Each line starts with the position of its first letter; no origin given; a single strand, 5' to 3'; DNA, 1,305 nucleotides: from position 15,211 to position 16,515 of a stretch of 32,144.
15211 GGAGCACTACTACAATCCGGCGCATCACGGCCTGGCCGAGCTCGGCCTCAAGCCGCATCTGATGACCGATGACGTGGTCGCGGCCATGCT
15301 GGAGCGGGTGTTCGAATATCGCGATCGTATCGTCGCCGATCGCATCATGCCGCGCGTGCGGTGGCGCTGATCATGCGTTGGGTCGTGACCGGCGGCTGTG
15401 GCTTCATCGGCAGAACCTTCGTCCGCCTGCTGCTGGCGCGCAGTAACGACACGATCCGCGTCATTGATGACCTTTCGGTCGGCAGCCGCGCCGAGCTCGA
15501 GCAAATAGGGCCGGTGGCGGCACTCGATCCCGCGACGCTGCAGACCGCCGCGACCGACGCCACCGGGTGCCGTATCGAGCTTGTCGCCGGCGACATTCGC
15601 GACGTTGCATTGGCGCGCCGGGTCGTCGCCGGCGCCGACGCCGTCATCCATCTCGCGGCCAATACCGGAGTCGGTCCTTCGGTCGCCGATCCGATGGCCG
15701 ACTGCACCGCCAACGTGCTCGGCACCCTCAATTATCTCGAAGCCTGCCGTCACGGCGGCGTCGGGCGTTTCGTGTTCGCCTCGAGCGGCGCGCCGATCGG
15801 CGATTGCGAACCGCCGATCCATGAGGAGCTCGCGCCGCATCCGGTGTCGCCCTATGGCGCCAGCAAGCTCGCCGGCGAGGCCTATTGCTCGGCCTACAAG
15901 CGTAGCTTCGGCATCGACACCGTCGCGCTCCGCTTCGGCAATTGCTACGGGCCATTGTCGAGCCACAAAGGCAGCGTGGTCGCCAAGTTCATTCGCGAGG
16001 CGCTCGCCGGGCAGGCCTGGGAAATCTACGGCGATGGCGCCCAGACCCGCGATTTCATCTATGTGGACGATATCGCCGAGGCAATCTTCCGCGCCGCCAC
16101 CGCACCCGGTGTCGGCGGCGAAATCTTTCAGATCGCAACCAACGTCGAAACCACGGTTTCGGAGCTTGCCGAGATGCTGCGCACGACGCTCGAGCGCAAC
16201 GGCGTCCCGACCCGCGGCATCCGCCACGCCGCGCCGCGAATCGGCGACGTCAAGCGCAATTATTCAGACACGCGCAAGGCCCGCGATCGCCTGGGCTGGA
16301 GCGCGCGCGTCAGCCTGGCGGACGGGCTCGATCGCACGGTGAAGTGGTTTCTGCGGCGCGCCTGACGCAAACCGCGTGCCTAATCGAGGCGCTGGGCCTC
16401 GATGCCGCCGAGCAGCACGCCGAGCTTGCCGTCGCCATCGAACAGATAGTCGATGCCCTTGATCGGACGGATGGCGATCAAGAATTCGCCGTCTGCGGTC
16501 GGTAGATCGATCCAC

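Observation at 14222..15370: UDP-sulfoquinovose synthase (SqdB/SQD1) homolog embedded in a polysaccharide cluster rather than a sulfolipid operon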

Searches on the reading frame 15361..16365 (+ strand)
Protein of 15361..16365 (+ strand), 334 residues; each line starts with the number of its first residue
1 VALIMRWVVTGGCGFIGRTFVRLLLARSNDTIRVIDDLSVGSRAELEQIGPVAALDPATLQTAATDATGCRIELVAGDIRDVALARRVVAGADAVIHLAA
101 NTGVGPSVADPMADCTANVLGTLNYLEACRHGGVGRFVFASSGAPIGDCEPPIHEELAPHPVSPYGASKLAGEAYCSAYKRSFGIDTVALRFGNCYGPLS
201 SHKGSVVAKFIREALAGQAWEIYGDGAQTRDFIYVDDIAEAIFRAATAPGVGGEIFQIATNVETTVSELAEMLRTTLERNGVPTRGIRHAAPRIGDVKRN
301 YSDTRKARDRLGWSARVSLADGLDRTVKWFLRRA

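Call 7: search_protein_families(library=pfam, proteins=[window:15361-16365:+], max_evalue=0.001)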
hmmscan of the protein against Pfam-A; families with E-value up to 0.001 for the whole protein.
window:15361-16365:+ (334 aa): 10 families
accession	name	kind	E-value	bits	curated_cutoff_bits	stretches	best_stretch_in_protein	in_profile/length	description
PF01370.27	Epimerase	-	3.7e-56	190.6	20.9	1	8-259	2-240/240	NAD dependent epimerase/dehydratase family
PF16363.11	GDP_Man_Dehyd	-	3.9e-50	171.6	27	1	9-325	2-331/332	GDP-mannose 4,6 dehydratase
PF01073.25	3Beta_HSD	-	1.3e-25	90.5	22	1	8-247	1-230/280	3-beta hydroxysteroid dehydrogenase/isomerase family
PF02719.21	Polysacc_synt_2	-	3.4e-21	76.2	20.2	1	8-277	2-247/293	Polysaccharide biosynthesis protein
PF04321.23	RmlD_sub_bind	-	1.7e-12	47.4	27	1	60-287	33-241/287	RmlD substrate binding domain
PF07993.18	NAD_binding_4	-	4.4e-12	46.1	20.1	1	9-242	1-258/258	Male sterility protein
PF13460.12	NAD_binding_10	-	3.5e-09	37.2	27.2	1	68-192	37-143/184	NAD(P)H-binding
PF08659.16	KR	-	2.9e-05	24.5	22.6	1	8-144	4-138/180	KR domain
PF05368.20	NmrA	-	0.0007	19.7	27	0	8-142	6-107/298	NmrA-like family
PF03435.24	Sacchrp_dh_NADP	-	0.00076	20.3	25.1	0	12-105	5-81/129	Saccharopine dehydrogenase NADP binding domain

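Call 28: search_protein_families(library=ncbifam, proteins=[window:15361-16365:+], max_evalue=0.01)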
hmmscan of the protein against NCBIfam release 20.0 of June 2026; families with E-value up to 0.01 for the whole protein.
window:15361-16365:+ (334 aa): 31 families (the best 25 are shown)
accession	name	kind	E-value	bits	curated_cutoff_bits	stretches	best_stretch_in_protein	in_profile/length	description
TIGR01181.1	dTDP_gluc_dehyt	equivalog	8.1e-55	186.1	365.1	1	7-332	2-313/321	dTDP-glucose 4,6-dehydratase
TIGR04180.1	EDH_00030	hypoth_equivalog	4.5e-41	140.9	475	1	8-317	2-296/297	NAD-dependent 4,6-dehydratase LegB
TIGR01179.1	galE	equivalog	6.7e-41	140.2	262.3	1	8-330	3-325/332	UDP-glucose 4-epimerase GalE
NF011728.1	PRK15181.1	equivalog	9.1e-38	130.1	760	1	5-332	16-339/348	Vi polysaccharide biosynthesis UDP-N-acetylglucosaminuronic acid C-4 epimerase TviC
NF007490.0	PRK10084.1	subfamily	1.6e-35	122.8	649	2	155-332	157-336/361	dTDP-glucose 4,6-dehydratase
NF007582.0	PRK10217.1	equivalog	6.4e-33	114.3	698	1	6-331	3-332/355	dTDP-glucose 4,6-dehydratase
NF007956.0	PRK10675.1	subfamily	5.9e-26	91.4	394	1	5-331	1-330/338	UDP-glucose 4-epimerase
TIGR02197.1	heptose_epim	equivalog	2.3e-25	89.5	274.6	1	8-281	2-264/316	ADP-glyceromanno-heptose 6-epimerase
NF042422.1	oxyalk_red_OleD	equivalog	2.4e-21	76.4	580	1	5-248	1-217/329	2-alkyl-3-oxoalkanoate reductase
TIGR03466.1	HpnA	hypoth_equivalog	2.4e-20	72.7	367.65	1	64-258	37-228/327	hopanoid-associated sugar epimerase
NF043036.1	ErythonDh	equivalog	2e-19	70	325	1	5-219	1-206/321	D-erythronate dehydrogenase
NF041015.1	UDPsulfquin_syn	equivalog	1.5e-17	63.6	575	2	204-326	236-359/384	UDP-sulfoquinovose synthase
NF047922.1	GDPFucSynFcl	equivalog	1.6e-17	63.9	500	1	116-332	79-303/308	GDP-L-fucose synthase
TIGR03589.1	PseB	equivalog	7.4e-17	61.3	407.75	1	8-282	8-249/324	UDP-N-acetylglucosamine 4,6-dehydratase (inverting)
NF042423.1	oxyalk_red_Shew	equivalog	6e-16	58.4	580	1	8-248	12-223/331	2-alkyl-3-oxoalkanoate reductase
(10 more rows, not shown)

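Call 45: search_solved_structures(query=window:15373-16362:+, max_evalue=1e-20)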
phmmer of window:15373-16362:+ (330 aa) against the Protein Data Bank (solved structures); distinct sequences matched with E-value up to 1e-20: 49.
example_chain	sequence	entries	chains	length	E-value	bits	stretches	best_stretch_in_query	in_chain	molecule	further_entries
6wjb_A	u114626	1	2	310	2.6e-51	178.3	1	2-323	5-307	NAD-dependent epimerase/dehydratase family protein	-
6wj9_A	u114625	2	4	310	2.6e-50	175.1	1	2-323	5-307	NAD-dependent epimerase/dehydratase family protein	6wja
10ke_A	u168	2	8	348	4e-47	164.6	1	2-327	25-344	Capsular polysaccharide biosynthesis protein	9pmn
7ys8_A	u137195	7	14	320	4.8e-47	164.4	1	1-328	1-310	UDP-glucose 4-epimerase | UDP-glucose 4-epimerase along with EC 5.1.3.2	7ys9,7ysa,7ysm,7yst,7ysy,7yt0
4zrm_A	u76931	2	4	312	1.8e-46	162.5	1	88-328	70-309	UDP-glucose 4-epimerase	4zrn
1r6d_A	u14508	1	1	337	2.6e-44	155.3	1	1-327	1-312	TDP-glucose-4,6-dehydratase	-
1r66_A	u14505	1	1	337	4.4e-44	154.6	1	1-327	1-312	TDP-glucose-4,6-dehydratase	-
3ru7_A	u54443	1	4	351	1.4e-42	149.7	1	2-328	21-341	WbgU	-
3ru9_A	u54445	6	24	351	1.4e-42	149.7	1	2-328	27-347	WbgU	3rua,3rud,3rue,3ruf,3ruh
3lu1_A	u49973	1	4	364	1.6e-42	149.5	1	2-328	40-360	WbgU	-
3ruc_A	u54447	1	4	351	1.9e-42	149.2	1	2-328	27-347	WbgU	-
6kv9_A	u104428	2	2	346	1.5e-38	136.4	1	53-328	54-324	MoeE5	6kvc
2p5u_A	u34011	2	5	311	4.8e-38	134.8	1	90-326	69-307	UDP-glucose 4-epimerase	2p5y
6zl6_A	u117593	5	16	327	6.5e-38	134.3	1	2-322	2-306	Epimerase domain-containing protein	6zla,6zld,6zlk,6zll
1sb8_A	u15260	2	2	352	1.5e-37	133.1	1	3-327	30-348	wbpP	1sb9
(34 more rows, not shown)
